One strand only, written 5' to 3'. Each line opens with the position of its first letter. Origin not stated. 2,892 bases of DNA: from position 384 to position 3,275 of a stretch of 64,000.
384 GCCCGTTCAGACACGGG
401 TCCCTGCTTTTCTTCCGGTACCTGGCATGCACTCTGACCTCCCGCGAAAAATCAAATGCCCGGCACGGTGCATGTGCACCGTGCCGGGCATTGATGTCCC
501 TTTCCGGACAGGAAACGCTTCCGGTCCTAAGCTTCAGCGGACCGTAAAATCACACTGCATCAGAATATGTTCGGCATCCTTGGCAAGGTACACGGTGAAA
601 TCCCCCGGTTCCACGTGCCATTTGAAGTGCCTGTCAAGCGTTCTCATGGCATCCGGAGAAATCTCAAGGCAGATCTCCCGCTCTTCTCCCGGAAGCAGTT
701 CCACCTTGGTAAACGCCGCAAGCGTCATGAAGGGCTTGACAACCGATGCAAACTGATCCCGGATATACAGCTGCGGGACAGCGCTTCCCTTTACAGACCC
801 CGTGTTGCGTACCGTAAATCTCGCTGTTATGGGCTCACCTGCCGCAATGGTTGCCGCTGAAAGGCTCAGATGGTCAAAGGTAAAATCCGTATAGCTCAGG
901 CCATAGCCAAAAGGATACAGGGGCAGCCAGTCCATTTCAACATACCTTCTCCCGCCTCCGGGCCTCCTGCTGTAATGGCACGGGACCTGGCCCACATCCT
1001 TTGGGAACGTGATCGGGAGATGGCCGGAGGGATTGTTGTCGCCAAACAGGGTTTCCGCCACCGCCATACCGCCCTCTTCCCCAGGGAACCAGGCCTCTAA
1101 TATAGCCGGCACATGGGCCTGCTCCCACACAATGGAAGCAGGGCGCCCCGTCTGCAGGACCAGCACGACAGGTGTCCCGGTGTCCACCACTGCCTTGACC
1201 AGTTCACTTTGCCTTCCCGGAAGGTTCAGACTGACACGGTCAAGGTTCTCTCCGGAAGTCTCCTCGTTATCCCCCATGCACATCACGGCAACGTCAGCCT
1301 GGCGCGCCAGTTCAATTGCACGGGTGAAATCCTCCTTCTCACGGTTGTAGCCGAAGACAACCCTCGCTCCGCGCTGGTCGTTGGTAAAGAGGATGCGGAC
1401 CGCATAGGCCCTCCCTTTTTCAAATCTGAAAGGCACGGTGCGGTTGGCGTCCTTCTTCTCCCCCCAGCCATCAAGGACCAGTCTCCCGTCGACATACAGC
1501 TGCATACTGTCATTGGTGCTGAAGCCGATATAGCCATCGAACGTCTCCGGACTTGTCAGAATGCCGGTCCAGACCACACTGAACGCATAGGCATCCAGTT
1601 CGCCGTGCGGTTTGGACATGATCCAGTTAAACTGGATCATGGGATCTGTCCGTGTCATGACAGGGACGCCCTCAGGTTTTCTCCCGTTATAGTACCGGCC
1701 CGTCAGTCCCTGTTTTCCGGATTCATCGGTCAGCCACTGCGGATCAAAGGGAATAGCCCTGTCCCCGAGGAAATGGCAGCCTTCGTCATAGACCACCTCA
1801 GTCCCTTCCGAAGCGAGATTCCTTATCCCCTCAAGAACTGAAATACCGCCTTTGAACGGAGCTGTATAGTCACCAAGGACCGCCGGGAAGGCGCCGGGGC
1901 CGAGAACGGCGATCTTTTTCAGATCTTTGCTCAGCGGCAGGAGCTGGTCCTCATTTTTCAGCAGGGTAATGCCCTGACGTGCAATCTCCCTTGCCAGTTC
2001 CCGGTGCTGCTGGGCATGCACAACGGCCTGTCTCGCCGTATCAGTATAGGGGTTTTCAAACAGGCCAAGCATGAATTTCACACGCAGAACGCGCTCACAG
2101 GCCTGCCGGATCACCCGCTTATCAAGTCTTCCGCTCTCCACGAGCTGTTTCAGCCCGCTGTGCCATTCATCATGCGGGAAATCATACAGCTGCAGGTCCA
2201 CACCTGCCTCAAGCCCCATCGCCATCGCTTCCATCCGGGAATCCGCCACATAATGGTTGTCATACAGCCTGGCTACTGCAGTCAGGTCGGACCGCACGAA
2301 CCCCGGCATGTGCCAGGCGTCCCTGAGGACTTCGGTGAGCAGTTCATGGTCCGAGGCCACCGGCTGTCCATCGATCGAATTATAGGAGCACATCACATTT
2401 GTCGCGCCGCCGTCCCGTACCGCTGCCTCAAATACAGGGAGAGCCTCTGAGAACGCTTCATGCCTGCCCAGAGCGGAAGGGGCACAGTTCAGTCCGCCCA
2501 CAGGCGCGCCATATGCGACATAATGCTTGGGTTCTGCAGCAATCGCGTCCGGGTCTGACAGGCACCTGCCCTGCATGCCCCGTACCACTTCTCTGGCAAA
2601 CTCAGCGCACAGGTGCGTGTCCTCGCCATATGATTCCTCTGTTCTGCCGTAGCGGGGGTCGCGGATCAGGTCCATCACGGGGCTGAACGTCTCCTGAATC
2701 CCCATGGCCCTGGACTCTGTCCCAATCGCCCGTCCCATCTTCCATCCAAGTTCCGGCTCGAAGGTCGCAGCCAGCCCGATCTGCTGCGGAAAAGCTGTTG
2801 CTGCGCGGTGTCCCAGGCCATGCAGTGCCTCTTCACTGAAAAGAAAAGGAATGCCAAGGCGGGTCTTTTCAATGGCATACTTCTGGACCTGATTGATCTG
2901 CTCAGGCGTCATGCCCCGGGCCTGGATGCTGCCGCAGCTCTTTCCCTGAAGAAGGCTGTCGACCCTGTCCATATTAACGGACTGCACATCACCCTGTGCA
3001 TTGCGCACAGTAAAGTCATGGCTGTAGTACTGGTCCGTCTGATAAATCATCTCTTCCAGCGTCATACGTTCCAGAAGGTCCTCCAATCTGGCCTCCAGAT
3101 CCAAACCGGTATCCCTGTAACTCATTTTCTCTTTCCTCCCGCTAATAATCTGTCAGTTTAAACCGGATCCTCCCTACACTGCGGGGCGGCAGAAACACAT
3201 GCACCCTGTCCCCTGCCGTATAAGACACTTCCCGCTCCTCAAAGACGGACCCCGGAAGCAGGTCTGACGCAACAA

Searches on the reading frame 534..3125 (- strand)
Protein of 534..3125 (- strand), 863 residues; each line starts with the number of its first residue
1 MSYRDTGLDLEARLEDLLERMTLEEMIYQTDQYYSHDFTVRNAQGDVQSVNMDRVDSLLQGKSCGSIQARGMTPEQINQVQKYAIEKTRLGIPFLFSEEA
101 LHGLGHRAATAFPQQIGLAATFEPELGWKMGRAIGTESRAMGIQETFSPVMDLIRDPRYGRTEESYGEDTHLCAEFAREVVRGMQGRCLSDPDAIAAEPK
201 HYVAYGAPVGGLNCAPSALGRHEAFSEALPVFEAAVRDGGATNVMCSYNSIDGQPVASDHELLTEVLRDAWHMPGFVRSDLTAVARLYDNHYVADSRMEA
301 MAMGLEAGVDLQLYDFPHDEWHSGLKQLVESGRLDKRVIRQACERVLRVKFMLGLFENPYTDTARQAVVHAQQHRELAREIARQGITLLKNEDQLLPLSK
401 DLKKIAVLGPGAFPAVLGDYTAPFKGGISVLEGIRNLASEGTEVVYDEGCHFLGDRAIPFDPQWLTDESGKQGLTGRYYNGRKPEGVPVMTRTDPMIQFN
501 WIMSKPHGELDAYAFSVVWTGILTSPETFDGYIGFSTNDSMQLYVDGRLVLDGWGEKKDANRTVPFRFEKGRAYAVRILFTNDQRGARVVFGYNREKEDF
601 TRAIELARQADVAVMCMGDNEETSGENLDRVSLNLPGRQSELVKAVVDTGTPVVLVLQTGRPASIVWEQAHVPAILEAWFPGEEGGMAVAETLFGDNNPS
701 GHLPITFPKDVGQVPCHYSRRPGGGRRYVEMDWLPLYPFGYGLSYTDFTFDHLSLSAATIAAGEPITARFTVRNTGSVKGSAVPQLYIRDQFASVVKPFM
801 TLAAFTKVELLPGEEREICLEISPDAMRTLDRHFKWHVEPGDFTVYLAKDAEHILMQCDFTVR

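Call 102: search_protein_families(library=padloc, alignment_id=A5, max_evalue=0.000001)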
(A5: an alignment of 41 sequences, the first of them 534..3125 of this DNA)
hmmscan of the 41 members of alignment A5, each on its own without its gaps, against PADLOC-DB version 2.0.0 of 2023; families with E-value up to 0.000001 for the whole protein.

A. member 1, window:534-3125:- (863 aa): 0 families

B. families by the number of members that match (of 41 scanned): 11 families
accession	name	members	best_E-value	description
PDLC01247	DEDDh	1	2e-38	"CAS-I,CAS-II,CAS-III,CAS-IV,CAS-V,CAS-VI; associated"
PDLC04135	mad3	1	8.4e-36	mads_3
PDLC05027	PDC-S48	1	3.4e-29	-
PDLC05028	PDC-S48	1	7.9e-23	-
PDLC04140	mad8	1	2.7e-15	mads_8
PDLC04908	PDC-S10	1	3.7e-13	-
PDLC02980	AriA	1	6.5e-12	-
PDLC04541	PDC-M25A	1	2.1e-07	-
PDLC04176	HEC-01A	1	3.1e-07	-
PDLC04175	HEC-01A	1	5e-07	-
PDLC04213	HEC-02A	1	6.3e-07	-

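Call 103: search_protein_families(library=pfam, alignment_id=A5, max_evalue=1e-8)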
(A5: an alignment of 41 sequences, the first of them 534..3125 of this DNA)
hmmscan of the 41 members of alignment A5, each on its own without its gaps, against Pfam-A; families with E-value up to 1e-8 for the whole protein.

A. member 1, window:534-3125:- (863 aa): 4 families
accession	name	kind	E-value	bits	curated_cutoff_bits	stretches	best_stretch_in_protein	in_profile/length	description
PF00933.27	Glyco_hydro_3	-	7.3e-59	200.2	27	1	52-349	26-316/316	Glycosyl hydrolase family 3 N terminal domain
PF01915.27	Glyco_hydro_3_C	-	1.4e-58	198.6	31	1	386-745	1-200/200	Glycosyl hydrolase family 3 C-terminal domain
PF07691.17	PA14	-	3.2e-19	69.6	24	1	470-597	1-137/147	PA14 domain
PF14310.12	Fn3-like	-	2.4e-16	60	25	1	783-849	2-69/71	Fibronectin type III-like domain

B. families by the number of members that match (of 41 scanned): 40 families (the first 25 are shown)
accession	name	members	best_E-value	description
PF00528.27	BPD_transp_1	3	1.6e-23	Binding-protein-dependent transport system inner membrane component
PF01012.27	ETF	2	6e-41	Electron transfer flavoprotein domain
PF13306.12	LRR_5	1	3.9e-79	BspA type Leucine rich repeat region (6 copies)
PF03309.20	Pan_kinase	1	2e-73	Type III pantothenate kinase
PF04041.19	Glyco_hydro_130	1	4.6e-68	beta-1,4-mannooligosaccharide phosphorylase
PF02913.24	FAD-oxidase_C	1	2.2e-65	FAD linked oxidases, C-terminal domain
PF00933.27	Glyco_hydro_3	1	7.3e-59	Glycosyl hydrolase family 3 N terminal domain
PF01915.27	Glyco_hydro_3_C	1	1.4e-58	Glycosyl hydrolase family 3 C-terminal domain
PF00185.30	OTCace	1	1.8e-55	Aspartate/ornithine carbamoyltransferase, Asp/Orn binding domain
PF02729.26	OTCace_N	1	2.6e-47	Aspartate/ornithine carbamoyltransferase, carbamoyl-P binding domain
PF14488.12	DUF4434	1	5.6e-45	Domain of unknown function (DUF4434)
PF13580.11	SIS_2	1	3.7e-44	SIS domain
PF01565.28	FAD_binding_4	1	3.3e-43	FAD binding domain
PF00587.30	tRNA-synt_2b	1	1.8e-38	tRNA synthetase class II core domain (G, H, P, S and T)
PF00005.33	ABC_tran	1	3.7e-38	ABC transporter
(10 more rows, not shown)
